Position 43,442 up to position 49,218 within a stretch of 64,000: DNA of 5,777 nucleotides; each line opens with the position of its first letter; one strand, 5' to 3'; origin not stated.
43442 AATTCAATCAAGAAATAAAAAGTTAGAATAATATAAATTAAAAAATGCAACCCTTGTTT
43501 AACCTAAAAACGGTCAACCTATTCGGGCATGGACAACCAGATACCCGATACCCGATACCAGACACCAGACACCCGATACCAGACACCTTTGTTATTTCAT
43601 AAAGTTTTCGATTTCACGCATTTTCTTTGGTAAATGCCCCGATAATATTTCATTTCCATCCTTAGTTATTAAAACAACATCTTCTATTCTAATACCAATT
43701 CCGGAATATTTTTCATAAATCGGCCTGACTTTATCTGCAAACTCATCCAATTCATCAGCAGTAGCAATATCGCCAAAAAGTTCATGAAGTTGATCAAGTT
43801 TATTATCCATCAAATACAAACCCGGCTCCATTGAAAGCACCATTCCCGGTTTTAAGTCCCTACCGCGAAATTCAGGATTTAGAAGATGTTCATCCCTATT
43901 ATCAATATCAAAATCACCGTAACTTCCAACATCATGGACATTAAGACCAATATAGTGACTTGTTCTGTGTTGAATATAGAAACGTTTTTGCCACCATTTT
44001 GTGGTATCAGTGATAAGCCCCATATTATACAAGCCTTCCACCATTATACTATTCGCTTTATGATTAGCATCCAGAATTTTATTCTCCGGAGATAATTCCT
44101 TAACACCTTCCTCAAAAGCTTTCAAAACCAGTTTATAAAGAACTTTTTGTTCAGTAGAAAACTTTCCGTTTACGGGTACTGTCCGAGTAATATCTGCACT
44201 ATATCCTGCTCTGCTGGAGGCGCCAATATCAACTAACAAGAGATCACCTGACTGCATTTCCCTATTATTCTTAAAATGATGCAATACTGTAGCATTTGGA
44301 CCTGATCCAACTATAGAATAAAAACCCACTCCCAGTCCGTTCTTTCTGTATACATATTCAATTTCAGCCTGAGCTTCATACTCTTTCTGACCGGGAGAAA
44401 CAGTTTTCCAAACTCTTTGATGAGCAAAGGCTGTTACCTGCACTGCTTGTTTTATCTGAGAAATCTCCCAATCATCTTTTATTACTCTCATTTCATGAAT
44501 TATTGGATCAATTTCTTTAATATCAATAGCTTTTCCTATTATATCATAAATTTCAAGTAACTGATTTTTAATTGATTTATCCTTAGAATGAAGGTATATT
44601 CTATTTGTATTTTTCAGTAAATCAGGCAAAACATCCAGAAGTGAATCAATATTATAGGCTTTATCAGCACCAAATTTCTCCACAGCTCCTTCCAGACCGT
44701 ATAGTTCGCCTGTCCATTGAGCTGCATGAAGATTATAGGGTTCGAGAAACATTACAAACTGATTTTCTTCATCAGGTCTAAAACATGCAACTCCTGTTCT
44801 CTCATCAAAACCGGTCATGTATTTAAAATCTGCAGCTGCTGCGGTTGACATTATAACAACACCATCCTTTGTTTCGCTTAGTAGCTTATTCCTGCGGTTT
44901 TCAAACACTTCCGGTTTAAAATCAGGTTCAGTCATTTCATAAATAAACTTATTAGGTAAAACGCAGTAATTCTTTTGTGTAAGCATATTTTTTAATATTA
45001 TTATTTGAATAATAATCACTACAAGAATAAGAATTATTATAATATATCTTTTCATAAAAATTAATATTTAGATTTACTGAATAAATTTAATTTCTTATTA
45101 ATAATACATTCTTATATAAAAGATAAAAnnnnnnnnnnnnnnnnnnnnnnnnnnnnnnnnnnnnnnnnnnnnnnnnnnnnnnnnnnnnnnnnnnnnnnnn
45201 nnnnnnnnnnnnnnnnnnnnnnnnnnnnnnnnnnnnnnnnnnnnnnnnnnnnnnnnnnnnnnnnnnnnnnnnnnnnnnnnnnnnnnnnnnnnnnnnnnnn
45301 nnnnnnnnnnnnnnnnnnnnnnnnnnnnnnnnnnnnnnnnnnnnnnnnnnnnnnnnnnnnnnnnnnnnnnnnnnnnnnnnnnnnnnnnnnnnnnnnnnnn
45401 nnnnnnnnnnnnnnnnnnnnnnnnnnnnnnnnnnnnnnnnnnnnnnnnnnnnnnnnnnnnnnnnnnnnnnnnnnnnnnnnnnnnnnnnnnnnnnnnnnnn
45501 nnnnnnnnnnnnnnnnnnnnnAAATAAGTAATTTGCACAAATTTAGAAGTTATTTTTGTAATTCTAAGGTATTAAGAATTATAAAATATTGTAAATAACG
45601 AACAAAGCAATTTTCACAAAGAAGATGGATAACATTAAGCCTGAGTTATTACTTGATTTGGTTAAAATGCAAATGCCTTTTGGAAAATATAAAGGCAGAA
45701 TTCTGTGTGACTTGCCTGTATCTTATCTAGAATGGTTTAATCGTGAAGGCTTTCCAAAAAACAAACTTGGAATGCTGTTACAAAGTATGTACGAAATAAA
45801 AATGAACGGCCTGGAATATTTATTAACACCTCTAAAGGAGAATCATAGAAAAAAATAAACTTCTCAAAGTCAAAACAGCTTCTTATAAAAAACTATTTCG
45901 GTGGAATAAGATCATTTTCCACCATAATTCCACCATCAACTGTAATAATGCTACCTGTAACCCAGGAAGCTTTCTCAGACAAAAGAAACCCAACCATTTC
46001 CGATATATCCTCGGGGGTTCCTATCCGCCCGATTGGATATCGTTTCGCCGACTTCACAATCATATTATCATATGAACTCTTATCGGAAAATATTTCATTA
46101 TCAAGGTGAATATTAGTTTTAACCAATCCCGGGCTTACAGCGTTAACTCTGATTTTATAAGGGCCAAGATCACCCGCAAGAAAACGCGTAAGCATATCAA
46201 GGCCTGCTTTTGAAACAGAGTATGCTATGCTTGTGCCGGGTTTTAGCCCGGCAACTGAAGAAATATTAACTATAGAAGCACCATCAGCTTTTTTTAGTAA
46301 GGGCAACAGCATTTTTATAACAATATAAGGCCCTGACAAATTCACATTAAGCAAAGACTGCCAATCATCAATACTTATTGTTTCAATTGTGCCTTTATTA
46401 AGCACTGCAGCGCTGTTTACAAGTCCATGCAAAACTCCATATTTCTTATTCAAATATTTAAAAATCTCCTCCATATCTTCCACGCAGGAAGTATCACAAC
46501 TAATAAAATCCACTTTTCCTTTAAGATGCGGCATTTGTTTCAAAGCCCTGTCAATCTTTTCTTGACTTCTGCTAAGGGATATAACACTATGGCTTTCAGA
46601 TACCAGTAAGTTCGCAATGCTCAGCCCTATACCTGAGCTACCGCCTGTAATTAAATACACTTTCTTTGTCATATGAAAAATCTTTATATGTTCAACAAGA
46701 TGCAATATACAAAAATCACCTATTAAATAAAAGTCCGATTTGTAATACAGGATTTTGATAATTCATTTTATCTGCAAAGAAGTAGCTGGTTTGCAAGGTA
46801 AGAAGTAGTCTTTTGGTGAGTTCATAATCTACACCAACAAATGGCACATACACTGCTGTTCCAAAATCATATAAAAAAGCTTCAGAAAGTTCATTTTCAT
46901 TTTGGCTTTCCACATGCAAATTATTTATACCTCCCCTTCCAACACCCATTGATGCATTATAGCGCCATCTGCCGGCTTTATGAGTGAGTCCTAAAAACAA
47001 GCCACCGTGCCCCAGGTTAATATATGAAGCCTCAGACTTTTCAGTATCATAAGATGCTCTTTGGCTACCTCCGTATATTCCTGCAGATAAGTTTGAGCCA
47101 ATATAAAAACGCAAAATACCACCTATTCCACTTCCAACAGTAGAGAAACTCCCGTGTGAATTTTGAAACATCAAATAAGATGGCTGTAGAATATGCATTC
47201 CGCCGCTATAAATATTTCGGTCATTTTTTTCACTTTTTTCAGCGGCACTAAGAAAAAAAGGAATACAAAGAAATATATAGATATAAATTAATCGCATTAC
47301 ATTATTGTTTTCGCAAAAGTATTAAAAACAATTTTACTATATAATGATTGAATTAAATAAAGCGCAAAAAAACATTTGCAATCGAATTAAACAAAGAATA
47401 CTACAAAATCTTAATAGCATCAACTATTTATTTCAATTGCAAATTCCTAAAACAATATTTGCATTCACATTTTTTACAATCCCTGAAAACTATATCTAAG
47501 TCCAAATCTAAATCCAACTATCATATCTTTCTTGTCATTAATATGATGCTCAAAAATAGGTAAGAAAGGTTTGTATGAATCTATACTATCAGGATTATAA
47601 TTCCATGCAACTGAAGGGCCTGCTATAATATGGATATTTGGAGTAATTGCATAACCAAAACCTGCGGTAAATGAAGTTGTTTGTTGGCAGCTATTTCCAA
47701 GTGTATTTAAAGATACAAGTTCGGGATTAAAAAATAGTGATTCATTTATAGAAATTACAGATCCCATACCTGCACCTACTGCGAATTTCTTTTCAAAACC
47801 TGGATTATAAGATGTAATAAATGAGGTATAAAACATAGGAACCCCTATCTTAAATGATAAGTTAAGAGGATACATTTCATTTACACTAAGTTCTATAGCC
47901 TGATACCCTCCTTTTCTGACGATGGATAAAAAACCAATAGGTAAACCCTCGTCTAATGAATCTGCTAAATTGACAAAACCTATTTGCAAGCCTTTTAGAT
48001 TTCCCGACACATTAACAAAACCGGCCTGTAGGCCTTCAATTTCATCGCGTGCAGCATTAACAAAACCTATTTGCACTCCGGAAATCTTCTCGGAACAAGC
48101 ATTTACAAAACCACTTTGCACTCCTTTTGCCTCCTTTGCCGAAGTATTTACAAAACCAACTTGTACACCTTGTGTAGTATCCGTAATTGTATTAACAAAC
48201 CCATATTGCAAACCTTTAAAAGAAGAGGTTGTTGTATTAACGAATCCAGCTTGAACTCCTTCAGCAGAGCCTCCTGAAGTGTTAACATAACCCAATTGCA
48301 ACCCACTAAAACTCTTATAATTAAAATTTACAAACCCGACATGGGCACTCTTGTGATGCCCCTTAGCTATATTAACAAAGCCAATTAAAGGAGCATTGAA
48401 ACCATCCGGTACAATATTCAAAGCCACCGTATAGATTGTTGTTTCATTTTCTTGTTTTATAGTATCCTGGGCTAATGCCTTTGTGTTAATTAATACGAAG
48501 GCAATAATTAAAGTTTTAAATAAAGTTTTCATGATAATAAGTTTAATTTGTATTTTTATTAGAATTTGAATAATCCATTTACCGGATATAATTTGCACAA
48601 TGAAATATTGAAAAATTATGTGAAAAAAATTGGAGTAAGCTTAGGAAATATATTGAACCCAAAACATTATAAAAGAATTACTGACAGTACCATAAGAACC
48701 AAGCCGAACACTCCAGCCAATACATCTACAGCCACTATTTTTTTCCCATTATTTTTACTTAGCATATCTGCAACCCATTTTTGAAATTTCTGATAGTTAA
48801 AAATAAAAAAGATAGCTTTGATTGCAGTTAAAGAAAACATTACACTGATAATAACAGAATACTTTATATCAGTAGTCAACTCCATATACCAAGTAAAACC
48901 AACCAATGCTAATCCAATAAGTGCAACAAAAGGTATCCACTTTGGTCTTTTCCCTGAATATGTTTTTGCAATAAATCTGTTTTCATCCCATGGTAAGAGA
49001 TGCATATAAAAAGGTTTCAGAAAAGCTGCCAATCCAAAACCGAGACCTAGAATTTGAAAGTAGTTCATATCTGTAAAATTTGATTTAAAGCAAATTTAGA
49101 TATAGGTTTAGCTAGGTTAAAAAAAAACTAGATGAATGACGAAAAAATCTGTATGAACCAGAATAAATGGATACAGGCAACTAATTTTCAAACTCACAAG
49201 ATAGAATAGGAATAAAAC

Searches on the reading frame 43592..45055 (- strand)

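Call 35: search_protein_families(library=pfam, proteins=[window:43592-45055:-], max_evalue=0.1)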
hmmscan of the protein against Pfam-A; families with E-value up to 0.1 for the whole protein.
window:43592-45055:- (487 aa): 3 families
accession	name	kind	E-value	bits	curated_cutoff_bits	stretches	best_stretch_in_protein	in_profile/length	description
PF00557.29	Peptidase_M24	-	1.2e-50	172.6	23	1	200-465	2-208/208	Metallopeptidase family M24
PF05195.22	AMP_N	-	2.9e-18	66.2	24.6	1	75-154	40-121/121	Aminopeptidase P, N-terminal domain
PF01321.24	Creatinase_N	-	0.0038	18.2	22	1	58-192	9-128/128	Creatinase/Prolidase N-terminal domain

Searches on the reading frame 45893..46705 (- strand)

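Call 35: search_protein_families(library=pfam, proteins=[window:45893-46705:-], max_evalue=0.1)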
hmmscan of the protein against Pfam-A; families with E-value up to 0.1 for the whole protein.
window:45893-46705:- (270 aa): 8 families
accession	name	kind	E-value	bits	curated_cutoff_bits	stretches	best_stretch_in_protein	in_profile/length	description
PF13561.12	adh_short_C2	-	6.6e-55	186.7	27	1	24-260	6-235/236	Enoyl-(Acyl carrier protein) reductase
PF00106.31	adh_short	-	3e-48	164.4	26.6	1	15-200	1-187/195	short chain dehydrogenase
PF23441.1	SDR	-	6.5e-18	65.5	27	1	14-261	7-256/258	SDR-like rossmann domain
PF08659.16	KR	-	2.6e-17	63.8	22.6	1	16-172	2-159/180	KR domain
PF08643.16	DUF1776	-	6.6e-07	29.5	25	1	103-196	104-200/294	Fungal family of unknown function (DUF1776)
PF16363.11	GDP_Man_Dehyd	-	0.011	15.7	27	1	18-83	1-72/332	GDP-mannose 4,6 dehydratase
PF01370.27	Epimerase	-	0.018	14.9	20.9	1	18-84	2-62/240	NAD dependent epimerase/dehydratase family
PF13460.12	NAD_binding_10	-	0.067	13.5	27.2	1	21-82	1-58/184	NAD(P)H-binding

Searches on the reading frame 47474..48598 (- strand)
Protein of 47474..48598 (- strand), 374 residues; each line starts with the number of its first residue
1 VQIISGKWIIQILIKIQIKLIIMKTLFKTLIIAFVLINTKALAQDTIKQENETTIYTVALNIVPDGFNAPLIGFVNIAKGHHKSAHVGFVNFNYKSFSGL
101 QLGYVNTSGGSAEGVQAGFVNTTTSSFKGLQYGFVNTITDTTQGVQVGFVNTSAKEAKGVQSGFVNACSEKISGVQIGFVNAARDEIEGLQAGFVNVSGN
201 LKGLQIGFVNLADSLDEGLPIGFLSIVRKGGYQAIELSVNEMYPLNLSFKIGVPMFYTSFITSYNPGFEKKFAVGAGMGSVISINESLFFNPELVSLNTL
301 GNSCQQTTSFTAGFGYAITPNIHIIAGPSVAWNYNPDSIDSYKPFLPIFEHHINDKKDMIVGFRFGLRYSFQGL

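Call 35: search_protein_families(library=pfam, proteins=[window:47474-48598:-], max_evalue=0.1)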
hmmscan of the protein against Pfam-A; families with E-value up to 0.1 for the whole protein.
window:47474-48598:- (374 aa): 0 families

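Call 49: search_protein_families(library=ncbifam, proteins=[window:47474-48598:-], max_evalue=0.01)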
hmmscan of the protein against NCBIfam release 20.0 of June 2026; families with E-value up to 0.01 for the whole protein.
window:47474-48598:- (374 aa): 3 families
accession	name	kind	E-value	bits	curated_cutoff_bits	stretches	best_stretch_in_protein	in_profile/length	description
NF047436.1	LA_2272_repeat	domain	7.5e-32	108.8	25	7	189-213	3-28/30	LA_2272 family surface repeat-containing protein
NF047437.1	VC2662_fam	equivalog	4.9e-15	55.4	140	2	95-184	89-173/187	VC2662 family protein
NF047435.1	LA_2272_fam_lipo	equivalog_domain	3e-12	46.5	30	1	126-151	34-59/59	LA_2272/LA_2273 family lipoprotein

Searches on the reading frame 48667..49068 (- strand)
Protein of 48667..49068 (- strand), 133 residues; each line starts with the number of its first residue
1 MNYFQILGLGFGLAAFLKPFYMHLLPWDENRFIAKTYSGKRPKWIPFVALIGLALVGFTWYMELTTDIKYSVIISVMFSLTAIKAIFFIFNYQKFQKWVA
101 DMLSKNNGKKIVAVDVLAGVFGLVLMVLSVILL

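Call 9: search_protein_families(library=pfam, proteins=[window:48667-49068:-])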
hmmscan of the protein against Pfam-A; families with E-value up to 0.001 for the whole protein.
window:48667-49068:- (133 aa): 0 families

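Call 35: search_protein_families(library=pfam, proteins=[window:48667-49068:-], max_evalue=0.1)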
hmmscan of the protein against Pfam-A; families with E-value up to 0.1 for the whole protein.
window:48667-49068:- (133 aa): 1 family
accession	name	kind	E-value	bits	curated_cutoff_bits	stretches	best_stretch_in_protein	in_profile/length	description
PF06522.17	B12D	-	0.098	12.5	21.5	0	40-62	2-24/54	NADH-ubiquinone reductase complex 1 MLRQ subunit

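Call 49: search_protein_families(library=ncbifam, proteins=[window:48667-49068:-], max_evalue=0.01)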
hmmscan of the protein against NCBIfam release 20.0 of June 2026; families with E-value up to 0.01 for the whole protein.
window:48667-49068:- (133 aa): 0 families
